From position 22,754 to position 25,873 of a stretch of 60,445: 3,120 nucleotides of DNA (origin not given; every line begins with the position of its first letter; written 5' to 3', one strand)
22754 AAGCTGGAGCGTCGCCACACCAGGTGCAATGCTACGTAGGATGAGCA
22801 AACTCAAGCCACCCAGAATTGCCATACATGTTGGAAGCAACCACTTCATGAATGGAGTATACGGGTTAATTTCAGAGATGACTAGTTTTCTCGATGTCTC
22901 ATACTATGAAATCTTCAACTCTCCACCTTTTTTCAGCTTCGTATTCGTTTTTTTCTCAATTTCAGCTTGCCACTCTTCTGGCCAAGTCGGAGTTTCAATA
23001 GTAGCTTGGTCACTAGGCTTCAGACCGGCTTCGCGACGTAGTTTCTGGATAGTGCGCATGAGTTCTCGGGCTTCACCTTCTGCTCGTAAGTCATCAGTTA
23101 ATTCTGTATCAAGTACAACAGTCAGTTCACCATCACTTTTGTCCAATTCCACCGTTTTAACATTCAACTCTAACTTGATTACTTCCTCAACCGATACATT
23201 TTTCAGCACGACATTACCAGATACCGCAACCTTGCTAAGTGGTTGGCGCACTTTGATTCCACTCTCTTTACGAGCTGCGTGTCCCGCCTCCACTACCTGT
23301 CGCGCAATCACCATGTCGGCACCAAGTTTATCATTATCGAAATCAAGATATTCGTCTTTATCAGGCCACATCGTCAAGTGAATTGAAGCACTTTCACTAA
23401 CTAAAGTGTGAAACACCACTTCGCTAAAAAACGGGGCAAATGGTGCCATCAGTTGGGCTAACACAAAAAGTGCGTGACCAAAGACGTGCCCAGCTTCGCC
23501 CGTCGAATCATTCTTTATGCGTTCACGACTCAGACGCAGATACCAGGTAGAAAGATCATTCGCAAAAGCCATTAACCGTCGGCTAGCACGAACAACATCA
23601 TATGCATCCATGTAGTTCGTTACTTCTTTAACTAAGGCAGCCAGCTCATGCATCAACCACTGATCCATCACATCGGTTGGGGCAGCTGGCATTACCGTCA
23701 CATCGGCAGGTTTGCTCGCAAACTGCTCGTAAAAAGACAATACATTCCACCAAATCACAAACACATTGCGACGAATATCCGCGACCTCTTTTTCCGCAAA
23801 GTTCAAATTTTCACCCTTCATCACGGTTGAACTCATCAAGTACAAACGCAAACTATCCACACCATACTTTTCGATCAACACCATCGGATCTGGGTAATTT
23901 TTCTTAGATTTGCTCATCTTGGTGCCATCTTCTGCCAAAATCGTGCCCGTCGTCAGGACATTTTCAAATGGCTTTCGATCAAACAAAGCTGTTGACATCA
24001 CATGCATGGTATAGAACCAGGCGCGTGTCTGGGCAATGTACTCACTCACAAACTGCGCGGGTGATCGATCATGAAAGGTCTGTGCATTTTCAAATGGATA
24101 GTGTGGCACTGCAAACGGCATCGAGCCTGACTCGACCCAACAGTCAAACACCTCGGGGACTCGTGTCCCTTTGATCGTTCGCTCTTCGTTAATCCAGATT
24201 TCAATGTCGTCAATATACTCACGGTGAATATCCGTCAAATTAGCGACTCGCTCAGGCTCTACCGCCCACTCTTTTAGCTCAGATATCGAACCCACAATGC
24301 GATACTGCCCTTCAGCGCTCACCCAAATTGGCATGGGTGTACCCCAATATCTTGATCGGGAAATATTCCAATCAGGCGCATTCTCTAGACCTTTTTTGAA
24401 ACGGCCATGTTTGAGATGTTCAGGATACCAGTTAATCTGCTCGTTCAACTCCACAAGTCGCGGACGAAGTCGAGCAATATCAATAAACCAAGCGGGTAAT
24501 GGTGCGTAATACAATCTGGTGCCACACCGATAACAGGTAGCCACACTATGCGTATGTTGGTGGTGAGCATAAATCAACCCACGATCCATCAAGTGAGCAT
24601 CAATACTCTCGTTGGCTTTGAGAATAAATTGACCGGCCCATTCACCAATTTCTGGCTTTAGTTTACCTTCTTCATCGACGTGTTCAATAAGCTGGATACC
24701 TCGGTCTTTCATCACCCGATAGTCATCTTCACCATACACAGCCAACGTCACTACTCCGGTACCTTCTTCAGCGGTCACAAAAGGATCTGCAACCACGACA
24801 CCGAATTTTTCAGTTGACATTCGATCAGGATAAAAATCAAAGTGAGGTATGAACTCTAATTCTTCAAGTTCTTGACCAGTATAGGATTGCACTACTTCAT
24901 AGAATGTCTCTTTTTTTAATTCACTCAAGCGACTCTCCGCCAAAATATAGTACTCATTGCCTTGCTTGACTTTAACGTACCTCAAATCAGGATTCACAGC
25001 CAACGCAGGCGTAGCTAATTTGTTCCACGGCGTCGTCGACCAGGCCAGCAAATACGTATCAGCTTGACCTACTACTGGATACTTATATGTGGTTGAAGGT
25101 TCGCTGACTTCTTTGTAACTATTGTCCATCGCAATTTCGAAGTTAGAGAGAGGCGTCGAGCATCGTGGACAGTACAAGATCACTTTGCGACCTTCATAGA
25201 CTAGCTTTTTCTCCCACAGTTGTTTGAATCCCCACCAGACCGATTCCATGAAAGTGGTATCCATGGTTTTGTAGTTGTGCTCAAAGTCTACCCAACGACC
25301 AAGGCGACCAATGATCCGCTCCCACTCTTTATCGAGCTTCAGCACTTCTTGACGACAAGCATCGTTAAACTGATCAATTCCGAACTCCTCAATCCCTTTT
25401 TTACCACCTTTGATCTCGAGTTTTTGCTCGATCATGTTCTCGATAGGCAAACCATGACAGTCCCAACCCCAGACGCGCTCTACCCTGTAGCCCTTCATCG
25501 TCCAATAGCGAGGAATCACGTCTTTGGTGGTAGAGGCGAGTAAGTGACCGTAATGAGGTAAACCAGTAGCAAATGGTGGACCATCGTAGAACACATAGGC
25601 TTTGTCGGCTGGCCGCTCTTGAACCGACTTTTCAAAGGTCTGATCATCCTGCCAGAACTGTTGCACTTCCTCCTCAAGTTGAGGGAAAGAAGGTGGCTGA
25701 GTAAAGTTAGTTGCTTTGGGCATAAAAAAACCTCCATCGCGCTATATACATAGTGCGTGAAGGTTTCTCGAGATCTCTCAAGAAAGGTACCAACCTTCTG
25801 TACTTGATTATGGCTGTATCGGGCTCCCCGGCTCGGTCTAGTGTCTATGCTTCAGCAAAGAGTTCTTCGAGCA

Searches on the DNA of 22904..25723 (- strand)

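Call 12: search_rna_families(sources=[L001, L002, L003, L004, L005, L007, L008, L009, L010, L014, L015, L016, L018, L019, L020, L023, L024, L028, L037, L057], threshold=gathering, show_alignments=3)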
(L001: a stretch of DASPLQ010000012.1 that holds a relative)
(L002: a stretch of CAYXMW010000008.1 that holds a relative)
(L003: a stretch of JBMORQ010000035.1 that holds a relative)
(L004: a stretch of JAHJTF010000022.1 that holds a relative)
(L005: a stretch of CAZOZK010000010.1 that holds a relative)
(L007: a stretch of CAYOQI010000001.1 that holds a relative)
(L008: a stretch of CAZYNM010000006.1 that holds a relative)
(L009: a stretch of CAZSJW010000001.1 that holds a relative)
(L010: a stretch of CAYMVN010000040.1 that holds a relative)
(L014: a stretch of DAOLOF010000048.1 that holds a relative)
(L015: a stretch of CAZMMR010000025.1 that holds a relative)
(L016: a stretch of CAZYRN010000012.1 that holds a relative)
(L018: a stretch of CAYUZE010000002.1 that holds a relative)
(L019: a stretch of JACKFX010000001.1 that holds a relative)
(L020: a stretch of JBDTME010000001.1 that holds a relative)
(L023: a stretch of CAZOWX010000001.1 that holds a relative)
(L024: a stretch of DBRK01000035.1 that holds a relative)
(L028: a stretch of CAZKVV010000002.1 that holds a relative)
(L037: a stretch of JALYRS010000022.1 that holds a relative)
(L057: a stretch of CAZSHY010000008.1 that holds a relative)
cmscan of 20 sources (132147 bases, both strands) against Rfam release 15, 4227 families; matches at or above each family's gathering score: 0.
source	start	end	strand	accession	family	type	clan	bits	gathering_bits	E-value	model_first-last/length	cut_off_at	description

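Call 13: search_rna_families(sources=[L002, L004, L008, L019, L059, L062, L067, L071, L077], threshold=evalue, max_evalue=10, show_alignments=4)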
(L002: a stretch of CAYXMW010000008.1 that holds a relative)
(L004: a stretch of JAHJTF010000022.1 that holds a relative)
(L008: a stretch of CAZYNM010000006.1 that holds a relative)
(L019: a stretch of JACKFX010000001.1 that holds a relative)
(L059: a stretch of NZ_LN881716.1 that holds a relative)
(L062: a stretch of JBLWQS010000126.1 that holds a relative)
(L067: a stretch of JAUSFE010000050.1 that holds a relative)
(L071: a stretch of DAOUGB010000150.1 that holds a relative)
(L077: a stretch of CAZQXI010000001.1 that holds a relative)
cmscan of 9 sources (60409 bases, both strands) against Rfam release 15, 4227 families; matches with E-value up to 10: 15.
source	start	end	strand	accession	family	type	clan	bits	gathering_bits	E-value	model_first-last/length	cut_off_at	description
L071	1629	1892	+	RF00230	T-box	Cis-reg; leader;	-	103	93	1.2e-21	1-219/219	no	T-box leader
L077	1680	1931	+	RF00230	T-box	Cis-reg; leader;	-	101.1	93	3.7e-21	1-219/219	no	T-box leader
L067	1575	1842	+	RF00230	T-box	Cis-reg; leader;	-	74.2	93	3.1e-14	1-219/219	no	T-box leader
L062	152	379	+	RF00230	T-box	Cis-reg; leader;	-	53.6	93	6.3e-09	1-219/219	no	T-box leader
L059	1744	1938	+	RF00230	T-box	Cis-reg; leader;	-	38.4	93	5.1e-05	1-219/219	no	T-box leader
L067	1786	1858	+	RF02837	anti-hemB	Gene; sRNA;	-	25.4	49.5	0.092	1-81/81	no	Burkholderia RNA 7 (anti-hemB)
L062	4706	4759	-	RF03660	mir-4018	Gene; miRNA;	-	24.2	66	1.4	1-54/54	no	mir-4018 microRNA precursor family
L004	1594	1693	+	RF00321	snoZ247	Gene; snRNA; snoRNA; CD-box;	-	23.8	38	2.6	1-139/139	no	Small nucleolar RNA Z247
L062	2275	2413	-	RF02242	Xoo5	Gene; sRNA;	-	22.8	50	2.1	1-124/124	no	Xanthomonadaceae sRNA Xoo5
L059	6690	6743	+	RF01684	mascRNA-menRNA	Gene;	-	21.8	42.5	6.4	1-56/56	no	MALAT1-associated small cytoplasmic RNA/MEN beta RNA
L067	5038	5101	-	RF01524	TB10Cs1H3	Gene; snRNA; snoRNA; HACA-box;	-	21.8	50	3.9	1-73/73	no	Trypanosomatid snoRNA TB10cs1H3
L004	1762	1978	+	RF00230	T-box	Cis-reg; leader;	-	21.3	93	1.3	1-219/219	no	T-box leader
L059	3640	3686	-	RF04354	Plastid-ycf2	Cis-reg;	-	21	65.7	9.8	1-75/75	no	Plastid-ycf2 5UTR RNA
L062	1110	1192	+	RF01274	sR45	Gene; snRNA; snoRNA; CD-box;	-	20.6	40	3.4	1-55/55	no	Small nucleolar RNA sR45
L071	3539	3613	+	RF00223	IRES_Bip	Cis-reg; IRES;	-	14.7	40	3.1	1-263/263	no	bip internal ribosome entry site (IRES)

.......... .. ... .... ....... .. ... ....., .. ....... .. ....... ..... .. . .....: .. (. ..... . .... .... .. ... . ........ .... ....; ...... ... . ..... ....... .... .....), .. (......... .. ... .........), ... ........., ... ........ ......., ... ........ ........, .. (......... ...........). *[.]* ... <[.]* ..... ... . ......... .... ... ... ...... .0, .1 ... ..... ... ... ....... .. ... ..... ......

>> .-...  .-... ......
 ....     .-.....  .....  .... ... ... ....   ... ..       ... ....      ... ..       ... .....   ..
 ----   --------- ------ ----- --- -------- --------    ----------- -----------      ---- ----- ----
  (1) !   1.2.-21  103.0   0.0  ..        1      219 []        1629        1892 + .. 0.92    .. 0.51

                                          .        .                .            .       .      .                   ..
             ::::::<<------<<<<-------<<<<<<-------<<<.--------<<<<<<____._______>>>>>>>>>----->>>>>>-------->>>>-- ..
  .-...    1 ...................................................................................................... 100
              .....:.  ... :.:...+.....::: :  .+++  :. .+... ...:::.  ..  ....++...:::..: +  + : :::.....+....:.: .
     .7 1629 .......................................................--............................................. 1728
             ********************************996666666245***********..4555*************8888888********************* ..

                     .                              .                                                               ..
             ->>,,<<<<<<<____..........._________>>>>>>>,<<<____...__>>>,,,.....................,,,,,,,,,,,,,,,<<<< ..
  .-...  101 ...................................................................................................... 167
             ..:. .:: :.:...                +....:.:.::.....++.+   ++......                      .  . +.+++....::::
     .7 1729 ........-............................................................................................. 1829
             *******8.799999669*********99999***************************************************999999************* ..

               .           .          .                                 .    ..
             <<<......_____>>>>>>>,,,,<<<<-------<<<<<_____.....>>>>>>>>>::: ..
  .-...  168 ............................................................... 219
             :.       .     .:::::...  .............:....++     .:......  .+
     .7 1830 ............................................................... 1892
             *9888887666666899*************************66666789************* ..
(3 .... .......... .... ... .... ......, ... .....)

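Call 37: build_rna_model(alignment_id=A3, structure=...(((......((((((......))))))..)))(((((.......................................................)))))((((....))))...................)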
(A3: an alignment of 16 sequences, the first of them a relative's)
Model R1 built from alignment A3 (16 sequences, 131 columns); structure: as given.
model positions 103; base pairs 18; branch points 2; effective number of sequences 2.98; information 0.59 bits per position. Calibrated on 0.2 Mb of random sequence (short: E-values are rough).
structure used (alignment columns):
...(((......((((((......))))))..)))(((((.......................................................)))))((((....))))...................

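Call 38: search_with_rna_model(model_id=R1, source=window, max_evalue=10, show_alignments=2)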
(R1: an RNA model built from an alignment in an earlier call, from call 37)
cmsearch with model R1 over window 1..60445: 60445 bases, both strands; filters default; matches with E-value up to 10: 1.
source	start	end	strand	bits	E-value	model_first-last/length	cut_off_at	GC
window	25801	25907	-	71.6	4.8e-15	1-103/103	no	0.52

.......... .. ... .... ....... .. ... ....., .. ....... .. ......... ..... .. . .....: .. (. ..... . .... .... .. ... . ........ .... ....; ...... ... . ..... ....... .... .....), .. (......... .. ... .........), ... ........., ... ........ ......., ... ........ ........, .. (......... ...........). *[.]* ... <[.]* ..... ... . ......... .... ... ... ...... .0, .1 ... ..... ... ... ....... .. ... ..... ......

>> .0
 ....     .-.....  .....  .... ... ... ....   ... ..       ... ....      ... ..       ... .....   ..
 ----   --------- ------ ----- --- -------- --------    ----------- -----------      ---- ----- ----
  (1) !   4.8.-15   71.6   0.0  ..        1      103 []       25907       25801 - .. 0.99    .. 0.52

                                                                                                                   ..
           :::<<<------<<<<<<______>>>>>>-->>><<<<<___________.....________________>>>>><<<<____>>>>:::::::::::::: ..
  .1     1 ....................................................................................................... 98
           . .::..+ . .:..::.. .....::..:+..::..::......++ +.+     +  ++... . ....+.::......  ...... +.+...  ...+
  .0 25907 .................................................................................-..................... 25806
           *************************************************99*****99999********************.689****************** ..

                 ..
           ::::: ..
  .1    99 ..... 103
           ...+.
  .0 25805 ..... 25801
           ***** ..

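Call 39: search_with_rna_model(model_id=R1, sources=[window, L001, L002, L003, L004, L005, L006, L007, L008, L009, L010, L011, L012, L013, L014, L015, L016, L017, L018, L019, L020, L021, L022, L023, L024, L025, L026, L027, L028, L029, L030, L031, L032, L033, L034, L035, L036, L037, L038, L039, L040, L041, L042, L043, L044, L045, L046, L047, L048, L049, L050, L051, L052, L053, L054, L055, L056, L057, L058, L059, L060, L061, L062, L063, L064, L065, L066, L067, L068, L069, L070, L071, L072, L073, L074, L075, L076, L077, L078, L079, L080], max_evalue=1, make_alignment=true)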
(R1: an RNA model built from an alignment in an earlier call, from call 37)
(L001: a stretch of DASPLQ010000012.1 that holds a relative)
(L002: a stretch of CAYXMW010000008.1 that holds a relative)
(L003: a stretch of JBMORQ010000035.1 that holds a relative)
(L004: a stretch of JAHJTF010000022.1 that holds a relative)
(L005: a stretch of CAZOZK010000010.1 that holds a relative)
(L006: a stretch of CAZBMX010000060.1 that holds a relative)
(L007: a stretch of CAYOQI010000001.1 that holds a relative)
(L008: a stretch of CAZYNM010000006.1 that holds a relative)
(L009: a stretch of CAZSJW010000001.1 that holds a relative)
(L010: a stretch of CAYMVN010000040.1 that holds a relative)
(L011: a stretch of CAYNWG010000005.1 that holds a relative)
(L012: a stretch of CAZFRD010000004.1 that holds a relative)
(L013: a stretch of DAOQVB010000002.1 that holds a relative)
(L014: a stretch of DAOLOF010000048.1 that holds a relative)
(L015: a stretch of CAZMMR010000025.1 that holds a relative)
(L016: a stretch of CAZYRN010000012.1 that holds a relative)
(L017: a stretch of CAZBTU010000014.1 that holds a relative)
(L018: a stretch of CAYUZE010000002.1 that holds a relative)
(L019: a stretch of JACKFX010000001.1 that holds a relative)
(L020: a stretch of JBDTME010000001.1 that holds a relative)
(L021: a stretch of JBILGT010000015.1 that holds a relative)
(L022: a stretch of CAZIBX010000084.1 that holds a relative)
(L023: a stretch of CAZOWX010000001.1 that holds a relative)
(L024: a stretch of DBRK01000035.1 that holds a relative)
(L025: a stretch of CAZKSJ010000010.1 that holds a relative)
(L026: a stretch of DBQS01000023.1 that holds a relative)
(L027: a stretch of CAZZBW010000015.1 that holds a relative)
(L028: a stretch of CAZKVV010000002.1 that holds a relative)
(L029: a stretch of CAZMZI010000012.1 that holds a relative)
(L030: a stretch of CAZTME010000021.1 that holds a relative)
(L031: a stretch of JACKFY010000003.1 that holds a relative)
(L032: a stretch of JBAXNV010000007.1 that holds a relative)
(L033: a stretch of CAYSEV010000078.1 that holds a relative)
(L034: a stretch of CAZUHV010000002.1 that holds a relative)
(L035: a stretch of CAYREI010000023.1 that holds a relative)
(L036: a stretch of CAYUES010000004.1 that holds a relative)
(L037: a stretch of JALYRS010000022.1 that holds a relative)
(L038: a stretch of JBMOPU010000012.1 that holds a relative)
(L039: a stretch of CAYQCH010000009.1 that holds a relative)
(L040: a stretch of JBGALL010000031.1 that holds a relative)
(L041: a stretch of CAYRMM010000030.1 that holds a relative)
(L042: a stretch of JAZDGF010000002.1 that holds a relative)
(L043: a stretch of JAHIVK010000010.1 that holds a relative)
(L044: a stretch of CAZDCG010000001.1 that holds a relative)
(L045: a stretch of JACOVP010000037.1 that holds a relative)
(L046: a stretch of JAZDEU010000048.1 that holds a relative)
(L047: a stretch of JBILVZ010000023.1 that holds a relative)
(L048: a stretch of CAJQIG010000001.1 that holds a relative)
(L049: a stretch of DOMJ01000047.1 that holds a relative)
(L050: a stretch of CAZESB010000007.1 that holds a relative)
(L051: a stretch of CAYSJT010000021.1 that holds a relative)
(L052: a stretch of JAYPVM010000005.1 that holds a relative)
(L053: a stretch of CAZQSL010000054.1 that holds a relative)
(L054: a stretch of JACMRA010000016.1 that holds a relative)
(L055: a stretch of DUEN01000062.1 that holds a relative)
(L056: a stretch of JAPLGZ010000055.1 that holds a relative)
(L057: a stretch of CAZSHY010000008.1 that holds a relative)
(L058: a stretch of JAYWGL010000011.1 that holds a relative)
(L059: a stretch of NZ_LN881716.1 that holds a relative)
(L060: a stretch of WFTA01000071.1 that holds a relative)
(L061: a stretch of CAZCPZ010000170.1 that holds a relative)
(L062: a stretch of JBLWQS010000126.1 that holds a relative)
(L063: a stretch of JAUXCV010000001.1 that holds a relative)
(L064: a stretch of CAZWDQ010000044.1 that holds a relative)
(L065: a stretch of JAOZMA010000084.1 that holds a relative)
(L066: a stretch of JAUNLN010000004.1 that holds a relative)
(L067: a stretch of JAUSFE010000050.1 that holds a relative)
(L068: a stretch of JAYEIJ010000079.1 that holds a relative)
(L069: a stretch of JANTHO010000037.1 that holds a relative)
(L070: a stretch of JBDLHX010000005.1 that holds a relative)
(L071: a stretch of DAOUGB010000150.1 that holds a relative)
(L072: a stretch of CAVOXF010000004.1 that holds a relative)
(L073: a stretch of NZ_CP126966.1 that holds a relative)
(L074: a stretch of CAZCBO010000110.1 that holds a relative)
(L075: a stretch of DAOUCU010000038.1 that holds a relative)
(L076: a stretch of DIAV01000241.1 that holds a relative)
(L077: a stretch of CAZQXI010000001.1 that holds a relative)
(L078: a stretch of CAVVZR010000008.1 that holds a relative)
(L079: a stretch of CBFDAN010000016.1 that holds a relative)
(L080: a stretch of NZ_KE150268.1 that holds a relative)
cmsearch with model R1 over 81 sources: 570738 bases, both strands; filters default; matches with E-value up to 1: 43.
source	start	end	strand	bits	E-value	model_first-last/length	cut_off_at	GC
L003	1678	1779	+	98.4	2.6e-20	1-103/103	no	0.44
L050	1772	1872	+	93.5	3.6e-19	1-103/103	no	0.5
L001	1746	1847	+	93.5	3.7e-19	1-103/103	no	0.48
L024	1672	1774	+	93.5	3.7e-19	1-103/103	no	0.59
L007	1659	1758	+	91.1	1.3e-18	1-103/103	no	0.46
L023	1666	1770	+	89.6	2.9e-18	1-103/103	no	0.5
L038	1803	1907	+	86.9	1.3e-17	1-103/103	no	0.45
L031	1771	1873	+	85.6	2.5e-17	1-103/103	no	0.5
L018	1803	1907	+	85.3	2.9e-17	1-103/103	no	0.43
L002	1844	1943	+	84.8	3.8e-17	1-103/103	no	0.44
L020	1788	1894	+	82.6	1.3e-16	1-103/103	no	0.45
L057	1748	1867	+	80.8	3.2e-16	1-103/103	no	0.48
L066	1769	1868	+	78.7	1e-15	1-103/103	no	0.58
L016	1765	1888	+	77.8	1.7e-15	1-103/103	no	0.44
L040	1747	1877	+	75.8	4.7e-15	1-103/103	no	0.5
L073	1772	1868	+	71.7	4.3e-14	1-103/103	no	0.63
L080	1771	1867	+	70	1.1e-13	1-103/103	no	0.63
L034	1679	1808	+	66.6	6.6e-13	1-103/103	no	0.39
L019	1789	1879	+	54.6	4.1e-10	1-103/103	no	0.52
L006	1755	1858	+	52.8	1.1e-09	1-103/103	no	0.56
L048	1792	1896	+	52.1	1.6e-09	1-103/103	no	0.38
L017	1780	1891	+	51.7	2e-09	1-103/103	no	0.57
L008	1782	1883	+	51.2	2.5e-09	1-103/103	no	0.48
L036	1632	1764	+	50.3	4.1e-09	1-103/103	no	0.46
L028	1759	1888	+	50.2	4.5e-09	1-103/103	no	0.48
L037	1802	1894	+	49.7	5.8e-09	1-103/103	no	0.49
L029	1727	1852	+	48.5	1.1e-08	1-103/103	no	0.43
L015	1768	1876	+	47.4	2e-08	1-103/103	no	0.4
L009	1817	1901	+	47.3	2.1e-08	1-103/103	no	0.56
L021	1489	1617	+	47.2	2.2e-08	1-103/103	no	0.47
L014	416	534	+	46.7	3e-08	1-103/103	no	0.4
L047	1446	1545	+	44.4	9.7e-08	1-103/103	no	0.43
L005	1714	1867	+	44.4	1e-07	1-103/103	no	0.42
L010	1790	1881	+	44.2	1.1e-07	1-103/103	no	0.47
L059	1736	1859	+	21.2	0.025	1-103/103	no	0.57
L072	1769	1862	+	20.4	0.039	1-103/103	no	0.64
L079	1770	1861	+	20.3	0.04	1-103/103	no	0.66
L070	1773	1861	+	20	0.048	1-103/103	no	0.66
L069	1771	1869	+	18.9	0.086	1-103/103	no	0.67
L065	1822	1921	+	17.8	0.15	1-103/103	no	0.69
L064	515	619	+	16.6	0.3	1-103/103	no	0.71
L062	228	327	+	15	0.71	1-103/103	no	0.64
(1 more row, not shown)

Alignment A4: 43 matches aligned to the model, 225 columns, each read 5' to 3' on its own strand. Consensus structure (alignment columns), stored with it:
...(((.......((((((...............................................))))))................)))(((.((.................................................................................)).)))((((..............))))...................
